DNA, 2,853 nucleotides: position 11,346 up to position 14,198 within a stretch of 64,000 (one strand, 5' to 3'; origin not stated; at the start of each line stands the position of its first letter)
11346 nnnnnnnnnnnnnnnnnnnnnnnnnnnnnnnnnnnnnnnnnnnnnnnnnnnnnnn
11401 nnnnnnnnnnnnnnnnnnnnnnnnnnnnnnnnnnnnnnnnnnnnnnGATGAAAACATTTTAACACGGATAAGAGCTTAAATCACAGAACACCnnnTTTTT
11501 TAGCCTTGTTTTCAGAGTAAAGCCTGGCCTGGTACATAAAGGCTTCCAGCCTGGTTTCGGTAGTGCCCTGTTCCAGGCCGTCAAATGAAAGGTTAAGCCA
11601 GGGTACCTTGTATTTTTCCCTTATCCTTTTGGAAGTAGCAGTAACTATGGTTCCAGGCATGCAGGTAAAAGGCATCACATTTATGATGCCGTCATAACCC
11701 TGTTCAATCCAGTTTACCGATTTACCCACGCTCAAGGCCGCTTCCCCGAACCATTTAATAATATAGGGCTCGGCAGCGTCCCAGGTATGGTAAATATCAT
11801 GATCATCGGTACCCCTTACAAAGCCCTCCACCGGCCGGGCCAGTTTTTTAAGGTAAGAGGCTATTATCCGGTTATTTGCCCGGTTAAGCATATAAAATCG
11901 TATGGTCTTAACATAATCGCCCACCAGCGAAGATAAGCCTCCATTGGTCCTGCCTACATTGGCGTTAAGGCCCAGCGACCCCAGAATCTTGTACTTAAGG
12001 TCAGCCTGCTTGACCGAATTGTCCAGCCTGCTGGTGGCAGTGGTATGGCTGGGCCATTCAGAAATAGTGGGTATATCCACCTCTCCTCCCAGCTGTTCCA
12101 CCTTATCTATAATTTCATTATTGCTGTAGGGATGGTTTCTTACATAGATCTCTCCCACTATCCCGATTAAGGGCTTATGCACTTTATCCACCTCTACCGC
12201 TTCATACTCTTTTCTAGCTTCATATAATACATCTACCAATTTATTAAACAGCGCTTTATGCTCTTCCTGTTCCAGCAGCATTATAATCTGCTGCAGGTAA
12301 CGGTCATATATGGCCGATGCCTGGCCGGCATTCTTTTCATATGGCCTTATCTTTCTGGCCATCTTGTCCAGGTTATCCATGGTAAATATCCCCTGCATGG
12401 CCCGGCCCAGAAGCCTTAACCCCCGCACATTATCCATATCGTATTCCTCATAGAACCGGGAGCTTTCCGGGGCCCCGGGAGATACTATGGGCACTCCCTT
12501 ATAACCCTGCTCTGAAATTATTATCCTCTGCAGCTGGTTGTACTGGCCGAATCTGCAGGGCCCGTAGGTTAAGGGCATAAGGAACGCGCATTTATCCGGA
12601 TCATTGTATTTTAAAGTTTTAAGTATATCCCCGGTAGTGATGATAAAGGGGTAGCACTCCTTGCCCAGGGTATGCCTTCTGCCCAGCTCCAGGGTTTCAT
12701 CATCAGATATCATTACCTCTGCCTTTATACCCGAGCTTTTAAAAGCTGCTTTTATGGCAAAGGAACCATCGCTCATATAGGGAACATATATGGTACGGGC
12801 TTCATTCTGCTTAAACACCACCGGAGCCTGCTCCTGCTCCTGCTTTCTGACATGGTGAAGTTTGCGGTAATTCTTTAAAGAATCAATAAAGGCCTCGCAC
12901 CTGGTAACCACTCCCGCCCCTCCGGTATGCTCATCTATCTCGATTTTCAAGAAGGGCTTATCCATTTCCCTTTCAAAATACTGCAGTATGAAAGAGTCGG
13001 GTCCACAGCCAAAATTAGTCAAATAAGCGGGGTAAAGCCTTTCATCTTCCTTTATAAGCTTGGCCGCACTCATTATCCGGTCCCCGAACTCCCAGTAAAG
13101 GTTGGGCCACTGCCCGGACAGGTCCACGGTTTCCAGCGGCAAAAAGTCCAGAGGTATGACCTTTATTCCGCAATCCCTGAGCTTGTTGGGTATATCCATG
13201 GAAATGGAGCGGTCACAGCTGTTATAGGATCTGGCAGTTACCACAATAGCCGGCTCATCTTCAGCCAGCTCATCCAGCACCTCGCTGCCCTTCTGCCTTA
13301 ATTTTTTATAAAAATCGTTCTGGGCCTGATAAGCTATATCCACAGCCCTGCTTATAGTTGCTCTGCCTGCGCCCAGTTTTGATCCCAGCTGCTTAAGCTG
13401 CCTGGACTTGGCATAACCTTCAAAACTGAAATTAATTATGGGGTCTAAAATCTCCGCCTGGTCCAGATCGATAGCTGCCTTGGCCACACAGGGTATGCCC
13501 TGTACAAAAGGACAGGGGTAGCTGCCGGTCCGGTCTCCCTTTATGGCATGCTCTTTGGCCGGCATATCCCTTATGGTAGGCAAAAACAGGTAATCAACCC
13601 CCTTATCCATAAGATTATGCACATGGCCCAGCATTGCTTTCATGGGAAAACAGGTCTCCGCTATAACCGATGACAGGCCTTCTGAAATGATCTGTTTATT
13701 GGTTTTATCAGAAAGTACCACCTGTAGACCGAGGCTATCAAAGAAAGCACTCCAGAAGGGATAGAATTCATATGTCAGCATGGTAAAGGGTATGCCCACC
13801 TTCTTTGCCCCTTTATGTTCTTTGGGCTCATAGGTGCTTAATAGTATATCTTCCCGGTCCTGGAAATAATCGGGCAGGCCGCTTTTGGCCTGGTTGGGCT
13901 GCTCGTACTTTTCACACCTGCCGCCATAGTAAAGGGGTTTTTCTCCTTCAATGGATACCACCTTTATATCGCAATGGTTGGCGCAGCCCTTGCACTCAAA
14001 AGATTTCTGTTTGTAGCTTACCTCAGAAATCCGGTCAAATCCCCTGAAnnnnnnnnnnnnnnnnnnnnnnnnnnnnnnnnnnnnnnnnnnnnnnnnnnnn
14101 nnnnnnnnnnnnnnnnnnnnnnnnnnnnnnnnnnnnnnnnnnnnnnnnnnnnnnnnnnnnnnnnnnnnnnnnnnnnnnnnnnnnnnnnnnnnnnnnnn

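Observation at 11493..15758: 1421-aa fusion of two BcrA/HgdC-type ATPase 'activase' modules with a dehydratase-component-like domain: a self-contained radical enzyme of unknown substrate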

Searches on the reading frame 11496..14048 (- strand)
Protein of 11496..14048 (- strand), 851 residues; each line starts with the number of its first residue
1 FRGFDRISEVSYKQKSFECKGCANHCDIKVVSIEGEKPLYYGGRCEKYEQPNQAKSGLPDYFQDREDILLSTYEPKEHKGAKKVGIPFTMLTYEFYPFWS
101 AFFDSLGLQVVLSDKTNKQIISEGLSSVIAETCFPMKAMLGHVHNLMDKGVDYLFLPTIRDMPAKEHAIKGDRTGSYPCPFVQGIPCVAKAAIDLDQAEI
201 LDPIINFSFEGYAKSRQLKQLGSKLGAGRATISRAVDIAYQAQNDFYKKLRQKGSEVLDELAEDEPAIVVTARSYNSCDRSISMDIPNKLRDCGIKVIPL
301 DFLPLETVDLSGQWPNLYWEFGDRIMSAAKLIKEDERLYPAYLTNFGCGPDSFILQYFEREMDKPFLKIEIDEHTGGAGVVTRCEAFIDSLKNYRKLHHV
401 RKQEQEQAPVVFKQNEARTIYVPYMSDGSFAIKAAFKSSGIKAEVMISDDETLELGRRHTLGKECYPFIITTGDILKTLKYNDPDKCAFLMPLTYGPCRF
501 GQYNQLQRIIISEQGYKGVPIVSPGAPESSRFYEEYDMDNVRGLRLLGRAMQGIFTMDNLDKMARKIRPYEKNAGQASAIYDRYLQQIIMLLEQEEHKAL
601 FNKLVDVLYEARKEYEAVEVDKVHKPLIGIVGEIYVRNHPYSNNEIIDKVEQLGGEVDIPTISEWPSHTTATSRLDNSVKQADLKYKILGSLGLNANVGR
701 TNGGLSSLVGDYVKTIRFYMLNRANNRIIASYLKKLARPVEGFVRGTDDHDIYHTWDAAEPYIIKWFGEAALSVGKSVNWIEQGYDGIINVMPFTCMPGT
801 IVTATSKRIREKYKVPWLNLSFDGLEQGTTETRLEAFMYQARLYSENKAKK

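Call 58: predict_structure(alignment_id=A1)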
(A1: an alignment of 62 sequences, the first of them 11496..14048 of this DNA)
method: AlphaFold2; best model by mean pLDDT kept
length: 851 residues; sequences in the alignment: 62
mean_pLDDT: 87.4   pTM: 0.87
mean pLDDT of the five models: 87.4, 86.8, 84.8, 84.4, 83.7
residues with pLDDT >= 90: 497; 70-90: 260; 50-70: 86; < 50: 8
segments of 3 or more residues with pLDDT < 50: 1-4
pLDDT, mean of each block of 10 residues (from residue 1): 49 76 67 71 54 67 96 93 96 95 98 94 92 91 97 96 71 74 92 93 93 94 96 97 96 96 94 89 91 94 91 77 92 95 79 88 91 79 87 80 64 87 94 95 95 93 87 96 95 64 83 91 72 77 89 95 95 95 98 95 98 97 94 90 93 95 87 88 88 60 75 86 88 93 78 91 91 95 96 80 93 94 71 95 94 80
secondary structure, 60 per line:
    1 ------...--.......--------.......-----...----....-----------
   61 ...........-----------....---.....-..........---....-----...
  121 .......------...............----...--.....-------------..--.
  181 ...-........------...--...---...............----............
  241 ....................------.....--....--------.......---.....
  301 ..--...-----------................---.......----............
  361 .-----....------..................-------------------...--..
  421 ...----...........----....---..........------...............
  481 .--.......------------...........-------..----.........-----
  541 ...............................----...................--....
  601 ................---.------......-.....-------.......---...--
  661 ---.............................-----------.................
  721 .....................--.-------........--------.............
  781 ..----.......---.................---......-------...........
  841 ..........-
elements in order (helices of 4 or more, strands of 3 or more residues): E12-18 E27-33 E39-41 H46-49 H61-71 E83-86 H90-94 H96-105 E109-112 H118-127 H134-148 E153-155 E158-162 H180-183 H185-192 E199-201 E204-206 H210-224 H229-260 E267-271 H274-277 H286-292 E296-299 H320-334 E338-344 H349-361 E367-370 H377-394 E419-423 H428-438 E443-446 H450-459 H466-481 E487-490 H503-513 H527-535 H541-570 H576-594 H597-616 E627-632 H634-638 H646-652 E656-658 H664-692 H704-740 H752-759 H768-782 E787-793 H797-813 E817-822 H830-850

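Call 61: fold_search(model_id=the predicted structure, library=pdb)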
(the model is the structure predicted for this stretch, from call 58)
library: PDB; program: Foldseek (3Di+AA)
matches with E <= 10: 599; with E <= 0.001: 9
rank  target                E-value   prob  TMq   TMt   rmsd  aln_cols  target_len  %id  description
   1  7yyl_A                5.6e-06  1.00  0.25  0.45  12.3       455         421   13  nucleotide-free DCCP:DCCP-R complex (released 2022-12-28)
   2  7yzm_A                7.4e-06  1.00  0.23  0.40  12.7       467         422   12  MgADPNP-bound DCCP:DCCP-R complex (released 2022-12-28)
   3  6eno                  8.5e-06  1.00  0.24  0.43  12.6       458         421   14  Double cubane cluster oxidoreductase (released 2018-03-14)
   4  8s02_B                9.7e-06  1.00  0.25  0.49  12.1       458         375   12  BzdNO-benzoyl-CoA complex (released 2025-03-05)
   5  7yyl_B                1.9e-05  1.00  0.24  0.43  12.9       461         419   14  nucleotide-free DCCP:DCCP-R complex (released 2022-12-28)
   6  7yyl_D                1.0e-04  1.00  0.25  0.45  12.3       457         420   14  nucleotide-free DCCP:DCCP-R complex (released 2022-12-28)
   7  8s2r_C                1.3e-04  1.00  0.22  0.38  14.5       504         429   12  BzdNO in partially coenzyme A - free state (released 2025-03-05)
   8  8s02_A                1.9e-04  1.00  0.24  0.40  14.0       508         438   12  BzdNO-benzoyl-CoA complex (released 2025-03-05)
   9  3ooj_A                7.4e-04  0.82  0.11  0.14  20.4       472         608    8  C1A mutant of E. coli GlmS in complex with glucose-6P and glutamate (released 2011-10-19)
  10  9gai_B                1.5e-03  1.00  0.26  0.49  11.6       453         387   11  3-methylbenzoyl-CoA reductase from Thauera chlorobenzoica (MbdONPQ) (released 2026-02-18)
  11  9g87_B                2.0e-03  1.00  0.26  0.49  11.9       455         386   11  3-methylbenzoyl-CoA reductase from Thauera chlorobenzoica (subunits MbdON ) (released 2026-02-04)
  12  8s02_C                2.3e-03  1.00  0.23  0.38  14.3       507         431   13  BzdNO-benzoyl-CoA complex (released 2025-03-05)
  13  9mpy_A                3.5e-02  0.84  0.13  0.23  12.1       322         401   10  Structure of Saro_1862, a UPF0261 domain protein from Novosphingobium aromaticivorans with bound acetovanillone (released 2025-09-24)
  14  9mpy_B                3.5e-02  0.54  0.11  0.20  17.7       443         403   11  Structure of Saro_1862, a UPF0261 domain protein from Novosphingobium aromaticivorans with bound acetovanillone (released 2025-09-24)
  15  8sq0_A                5.3e-02  0.05  0.08  0.05  35.2      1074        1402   10  Cleaved Ycf1p Dimer in the IFwide-beta conformation (released 2024-05-08)
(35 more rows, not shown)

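Call 79: search_solved_structures(query=A1, max_evalue=1)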
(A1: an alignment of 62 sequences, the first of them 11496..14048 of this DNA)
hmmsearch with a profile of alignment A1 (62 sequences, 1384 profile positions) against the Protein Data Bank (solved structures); distinct sequences matched with E-value up to 1: 9.
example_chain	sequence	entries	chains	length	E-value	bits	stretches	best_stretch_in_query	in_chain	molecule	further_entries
4eht_A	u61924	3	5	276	1.2e-45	158.9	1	4-266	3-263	Activator of 2-hydroxyisocaproyl-CoA dehydratase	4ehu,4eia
9gai_D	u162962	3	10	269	1.2e-45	158.9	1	316-569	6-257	3-methylbenzoyl-CoA reductase alpha subunit MbdQ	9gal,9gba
1hux_A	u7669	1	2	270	4e-41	143.9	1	314-572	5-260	ACTIVATOR OF (R)-2-HYDROXYGLUTARYL-COA DEHYDRATASE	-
7yyl_E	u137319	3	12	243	2.3e-28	101.7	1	314-568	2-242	Putative CoA-substrate-specific enzyme activase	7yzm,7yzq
9gai_C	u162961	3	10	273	6.4e-27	96.9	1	3-254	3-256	3-methylbenzoyl-CoA reductase delta subunit MbdP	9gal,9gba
4g9i_A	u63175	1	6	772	0.042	14.6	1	176-238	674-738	Hydrogenase maturation protein HypF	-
5nck_A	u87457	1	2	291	0.11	13.3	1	4-67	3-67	N-acetylmannosamine kinase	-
5h3c_A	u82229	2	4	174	0.16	12.7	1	820-884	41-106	Protein SUPPRESSOR OF npr1-1, CONSTITUTIVE 1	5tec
3s2s_A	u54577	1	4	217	0.73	10.5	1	320-362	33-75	Putative pyrazinamidase/nicotinamidase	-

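Call 87: search_protein_representatives(protein=window:11496-14048:-)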
Query: 851 residues. Proteins with E-value up to 0.001 (for the whole library): 4776; up to 1e-10: 2782; up to 1e-30: 960. The best 150 are listed.
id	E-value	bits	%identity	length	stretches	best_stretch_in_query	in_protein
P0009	0.0e+00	1265.0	62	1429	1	1-847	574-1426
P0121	0.0e+00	1076.2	59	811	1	62-849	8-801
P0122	1.5e-209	714.4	46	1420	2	1-678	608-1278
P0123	3.6e-190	650.3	43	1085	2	1-680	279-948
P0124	8.6e-190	649.1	45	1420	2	1-664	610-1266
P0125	3.0e-186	637.3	44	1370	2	1-687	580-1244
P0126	1.5e-180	618.5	42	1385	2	1-670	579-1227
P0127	1.1e-177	609.0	44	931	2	1-685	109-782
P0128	2.7e-177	607.7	41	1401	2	1-668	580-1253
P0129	6.6e-177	606.4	43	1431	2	1-668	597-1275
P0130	3.5e-173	594.1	40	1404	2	1-676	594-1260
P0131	1.2e-171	589.0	40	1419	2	1-678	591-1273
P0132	2.5e-169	581.4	39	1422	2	1-677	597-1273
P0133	4.1e-167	574.0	38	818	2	14-684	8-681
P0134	3.5e-166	571.0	42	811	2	10-681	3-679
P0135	2.7e-164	564.7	42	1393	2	1-671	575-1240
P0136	4.4e-164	564.0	40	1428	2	1-680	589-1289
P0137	7.7e-164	563.2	42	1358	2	1-674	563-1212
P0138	1.3e-161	555.8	43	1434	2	1-673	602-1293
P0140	1.1e-159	549.5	39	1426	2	1-680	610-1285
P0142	1.6e-159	548.9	38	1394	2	1-681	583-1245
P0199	3.0e-109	382.6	35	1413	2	1-668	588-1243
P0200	2.3e-108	379.7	35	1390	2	17-672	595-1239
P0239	1.8e-97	343.6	33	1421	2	1-661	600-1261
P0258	4.9e-94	332.3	33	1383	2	18-673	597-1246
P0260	1.4e-93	330.7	31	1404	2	18-667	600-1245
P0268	2.2e-92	326.8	31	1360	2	13-683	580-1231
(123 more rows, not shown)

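Call 89: list_cluster_members(proteins=[P0125, P0268, P0258, P0199, P0260, P0200, P0122, P0124, P0126, P0128])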
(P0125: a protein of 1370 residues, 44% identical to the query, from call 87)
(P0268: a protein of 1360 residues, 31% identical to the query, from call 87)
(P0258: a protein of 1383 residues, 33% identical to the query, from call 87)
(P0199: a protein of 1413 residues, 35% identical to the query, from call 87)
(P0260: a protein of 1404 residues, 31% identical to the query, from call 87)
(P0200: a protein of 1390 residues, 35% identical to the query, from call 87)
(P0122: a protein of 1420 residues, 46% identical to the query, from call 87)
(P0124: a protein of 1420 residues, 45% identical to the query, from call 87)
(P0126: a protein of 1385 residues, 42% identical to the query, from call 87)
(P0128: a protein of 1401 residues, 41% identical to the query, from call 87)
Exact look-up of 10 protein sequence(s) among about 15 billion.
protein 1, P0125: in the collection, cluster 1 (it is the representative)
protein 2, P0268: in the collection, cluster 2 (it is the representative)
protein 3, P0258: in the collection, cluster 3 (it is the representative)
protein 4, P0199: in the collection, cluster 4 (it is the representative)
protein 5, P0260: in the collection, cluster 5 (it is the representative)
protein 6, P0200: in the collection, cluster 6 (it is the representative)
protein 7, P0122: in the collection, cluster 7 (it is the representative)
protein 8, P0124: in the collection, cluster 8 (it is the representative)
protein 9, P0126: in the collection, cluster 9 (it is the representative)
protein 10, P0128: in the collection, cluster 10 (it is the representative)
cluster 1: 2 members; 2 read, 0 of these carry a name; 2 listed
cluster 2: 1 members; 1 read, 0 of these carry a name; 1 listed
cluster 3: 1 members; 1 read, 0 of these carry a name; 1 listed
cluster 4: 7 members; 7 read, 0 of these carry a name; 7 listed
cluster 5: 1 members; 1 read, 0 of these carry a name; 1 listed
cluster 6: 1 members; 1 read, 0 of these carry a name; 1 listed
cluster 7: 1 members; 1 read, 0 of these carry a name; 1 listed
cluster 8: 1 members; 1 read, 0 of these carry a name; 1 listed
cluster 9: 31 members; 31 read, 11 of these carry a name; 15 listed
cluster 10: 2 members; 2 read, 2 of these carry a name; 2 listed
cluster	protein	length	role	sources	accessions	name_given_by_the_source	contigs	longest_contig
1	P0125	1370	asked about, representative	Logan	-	-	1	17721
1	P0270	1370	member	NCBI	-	-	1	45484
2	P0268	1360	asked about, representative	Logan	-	-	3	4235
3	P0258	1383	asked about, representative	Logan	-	-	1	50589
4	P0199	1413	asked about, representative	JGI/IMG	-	-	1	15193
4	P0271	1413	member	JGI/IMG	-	-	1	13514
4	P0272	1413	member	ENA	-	-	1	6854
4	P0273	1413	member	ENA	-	-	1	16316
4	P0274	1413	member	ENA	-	-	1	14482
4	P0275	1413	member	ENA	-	-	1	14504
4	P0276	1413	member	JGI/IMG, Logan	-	-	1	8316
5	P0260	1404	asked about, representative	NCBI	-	-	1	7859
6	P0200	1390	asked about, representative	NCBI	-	-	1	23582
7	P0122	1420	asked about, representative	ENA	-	-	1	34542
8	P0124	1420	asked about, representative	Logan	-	-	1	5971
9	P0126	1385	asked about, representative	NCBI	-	-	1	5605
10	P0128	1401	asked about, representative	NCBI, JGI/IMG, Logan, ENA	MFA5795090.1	MAG: acyl-CoA dehydratase activase [Candidatus Brocadiia bacterium]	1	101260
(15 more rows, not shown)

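Call 90: list_cluster_members(proteins=[P0129, P0130, P0131, P0132, P0135, P0136, P0137, P0138, P0140, P0142])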
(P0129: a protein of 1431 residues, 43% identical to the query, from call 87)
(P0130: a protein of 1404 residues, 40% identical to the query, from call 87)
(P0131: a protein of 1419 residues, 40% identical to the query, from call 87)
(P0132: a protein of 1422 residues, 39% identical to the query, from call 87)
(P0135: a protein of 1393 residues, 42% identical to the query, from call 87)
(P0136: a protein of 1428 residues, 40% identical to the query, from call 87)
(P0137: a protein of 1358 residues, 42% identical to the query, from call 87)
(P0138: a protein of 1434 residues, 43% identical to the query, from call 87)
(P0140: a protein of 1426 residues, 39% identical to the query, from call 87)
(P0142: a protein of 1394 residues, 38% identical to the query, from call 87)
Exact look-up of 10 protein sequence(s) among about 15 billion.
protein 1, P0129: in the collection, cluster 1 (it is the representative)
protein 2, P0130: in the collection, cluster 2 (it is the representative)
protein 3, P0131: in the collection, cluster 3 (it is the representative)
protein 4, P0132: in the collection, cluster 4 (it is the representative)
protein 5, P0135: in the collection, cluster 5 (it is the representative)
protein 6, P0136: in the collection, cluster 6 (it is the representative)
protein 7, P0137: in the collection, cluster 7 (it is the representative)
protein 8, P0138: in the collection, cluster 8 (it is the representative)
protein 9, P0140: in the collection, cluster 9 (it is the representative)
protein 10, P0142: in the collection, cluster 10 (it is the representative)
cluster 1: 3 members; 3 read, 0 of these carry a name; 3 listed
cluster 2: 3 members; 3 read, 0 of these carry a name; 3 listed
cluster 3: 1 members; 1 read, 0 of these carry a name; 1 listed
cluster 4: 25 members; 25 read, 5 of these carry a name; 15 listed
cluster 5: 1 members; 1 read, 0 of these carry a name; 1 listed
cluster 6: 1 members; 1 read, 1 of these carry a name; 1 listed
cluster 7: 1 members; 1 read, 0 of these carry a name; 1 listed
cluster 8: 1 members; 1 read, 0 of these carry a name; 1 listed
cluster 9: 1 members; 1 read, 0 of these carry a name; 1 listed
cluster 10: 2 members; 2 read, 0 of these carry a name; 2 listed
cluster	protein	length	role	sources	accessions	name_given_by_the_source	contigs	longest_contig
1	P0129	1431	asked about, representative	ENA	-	-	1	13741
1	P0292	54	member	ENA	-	-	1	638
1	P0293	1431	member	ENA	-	-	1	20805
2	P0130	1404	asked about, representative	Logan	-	-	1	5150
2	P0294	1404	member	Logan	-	-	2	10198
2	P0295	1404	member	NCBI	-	-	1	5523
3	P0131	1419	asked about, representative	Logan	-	-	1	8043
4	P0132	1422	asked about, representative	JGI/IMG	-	predicted CoA-substrate-specific enzyme activase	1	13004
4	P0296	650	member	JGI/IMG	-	predicted CoA-substrate-specific enzyme activase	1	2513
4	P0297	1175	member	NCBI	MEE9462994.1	MAG: acyl-CoA dehydratase activase, partial [Bacteroidales bacterium]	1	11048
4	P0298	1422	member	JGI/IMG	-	predicted CoA-substrate-specific enzyme activase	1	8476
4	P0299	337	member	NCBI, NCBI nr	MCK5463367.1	MAG: hypothetical protein KAI95_10140, partial [Bacteroidales bacterium] | hypothetical protein [Bacteroidales bacterium]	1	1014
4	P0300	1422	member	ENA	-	-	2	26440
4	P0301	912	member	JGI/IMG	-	-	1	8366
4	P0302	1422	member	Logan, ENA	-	-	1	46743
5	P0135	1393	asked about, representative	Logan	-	-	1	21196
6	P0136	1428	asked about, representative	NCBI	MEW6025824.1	MAG: acyl-CoA dehydratase activase [Planctomycetota bacterium]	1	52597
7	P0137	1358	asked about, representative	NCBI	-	-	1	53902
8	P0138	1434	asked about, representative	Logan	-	-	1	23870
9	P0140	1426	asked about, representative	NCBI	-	-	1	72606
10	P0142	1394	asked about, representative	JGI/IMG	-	-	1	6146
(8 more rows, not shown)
